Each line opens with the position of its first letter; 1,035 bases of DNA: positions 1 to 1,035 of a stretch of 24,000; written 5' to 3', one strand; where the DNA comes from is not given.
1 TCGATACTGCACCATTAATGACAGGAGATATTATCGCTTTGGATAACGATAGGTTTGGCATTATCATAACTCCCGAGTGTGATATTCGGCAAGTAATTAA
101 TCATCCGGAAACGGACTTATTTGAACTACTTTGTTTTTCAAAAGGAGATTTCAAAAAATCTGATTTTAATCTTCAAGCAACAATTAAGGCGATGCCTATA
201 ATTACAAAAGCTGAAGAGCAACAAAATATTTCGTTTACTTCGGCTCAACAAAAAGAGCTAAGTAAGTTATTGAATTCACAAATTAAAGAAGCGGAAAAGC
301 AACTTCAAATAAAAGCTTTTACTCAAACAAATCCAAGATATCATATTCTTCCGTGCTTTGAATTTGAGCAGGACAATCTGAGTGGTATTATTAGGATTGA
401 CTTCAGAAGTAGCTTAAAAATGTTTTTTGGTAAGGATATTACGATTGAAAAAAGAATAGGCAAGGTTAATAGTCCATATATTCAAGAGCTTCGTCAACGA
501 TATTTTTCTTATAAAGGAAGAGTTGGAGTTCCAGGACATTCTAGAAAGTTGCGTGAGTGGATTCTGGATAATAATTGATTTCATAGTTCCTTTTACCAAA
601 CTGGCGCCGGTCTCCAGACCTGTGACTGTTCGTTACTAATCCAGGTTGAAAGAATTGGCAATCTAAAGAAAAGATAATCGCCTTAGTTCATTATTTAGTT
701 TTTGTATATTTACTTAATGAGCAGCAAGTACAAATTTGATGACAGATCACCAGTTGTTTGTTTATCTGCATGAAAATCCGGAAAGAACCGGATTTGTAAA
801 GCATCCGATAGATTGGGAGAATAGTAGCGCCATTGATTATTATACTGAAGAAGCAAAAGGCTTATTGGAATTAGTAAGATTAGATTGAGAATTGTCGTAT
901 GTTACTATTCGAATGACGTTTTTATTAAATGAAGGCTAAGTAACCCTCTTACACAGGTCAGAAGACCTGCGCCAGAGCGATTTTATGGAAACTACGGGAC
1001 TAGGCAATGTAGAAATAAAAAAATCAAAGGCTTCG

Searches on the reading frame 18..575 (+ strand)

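Call 3: search_protein_families(library=pfam, proteins=[window:18-575:+], max_evalue=1)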
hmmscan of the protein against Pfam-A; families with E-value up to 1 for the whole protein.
window:18-575:+ (186 aa): 3 families
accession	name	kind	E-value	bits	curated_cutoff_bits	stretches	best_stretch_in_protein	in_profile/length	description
PF15134.11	CEP15-like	-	0.08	13.4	27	0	64-108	37-80/110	Centrosomal protein 15-like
PF23037.1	KOWx_SPT5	-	0.12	12.5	20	1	3-28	8-33/49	Transcription elongation factor SPT5, KOWx domain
PF02884.22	Lyase_8_C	-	0.13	13.2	22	1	24-80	9-65/69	Polysaccharide lyase family 8, C-terminal beta-sandwich domain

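Call 4: search_protein_families(library=padloc, proteins=[window:18-575:+], max_evalue=1)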
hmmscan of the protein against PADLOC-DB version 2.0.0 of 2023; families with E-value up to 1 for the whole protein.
window:18-575:+ (186 aa): 0 families

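Call 5: search_protein_families(library=ncbifam, proteins=[window:18-575:+], max_evalue=1)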
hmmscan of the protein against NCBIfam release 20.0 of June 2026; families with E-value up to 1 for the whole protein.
window:18-575:+ (186 aa): 0 families

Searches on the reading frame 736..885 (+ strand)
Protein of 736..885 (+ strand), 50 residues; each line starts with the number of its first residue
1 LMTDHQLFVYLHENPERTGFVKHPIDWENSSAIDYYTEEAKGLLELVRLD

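Call 103: search_solved_structures(query=window:736-885:+, max_evalue=10, show_alignments=1)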
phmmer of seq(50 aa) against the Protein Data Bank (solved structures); distinct sequences matched with E-value up to 10: 3.
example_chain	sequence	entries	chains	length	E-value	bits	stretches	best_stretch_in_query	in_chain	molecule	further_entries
1fb1_A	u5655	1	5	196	1.2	13.1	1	10-39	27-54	GTP CYCLOHYDROLASE I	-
7ala_A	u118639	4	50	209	1.3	13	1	10-39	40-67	GTP cyclohydrolase 1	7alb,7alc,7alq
6z80_A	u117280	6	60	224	1.5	12.9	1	10-39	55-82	GTP cyclohydrolase 1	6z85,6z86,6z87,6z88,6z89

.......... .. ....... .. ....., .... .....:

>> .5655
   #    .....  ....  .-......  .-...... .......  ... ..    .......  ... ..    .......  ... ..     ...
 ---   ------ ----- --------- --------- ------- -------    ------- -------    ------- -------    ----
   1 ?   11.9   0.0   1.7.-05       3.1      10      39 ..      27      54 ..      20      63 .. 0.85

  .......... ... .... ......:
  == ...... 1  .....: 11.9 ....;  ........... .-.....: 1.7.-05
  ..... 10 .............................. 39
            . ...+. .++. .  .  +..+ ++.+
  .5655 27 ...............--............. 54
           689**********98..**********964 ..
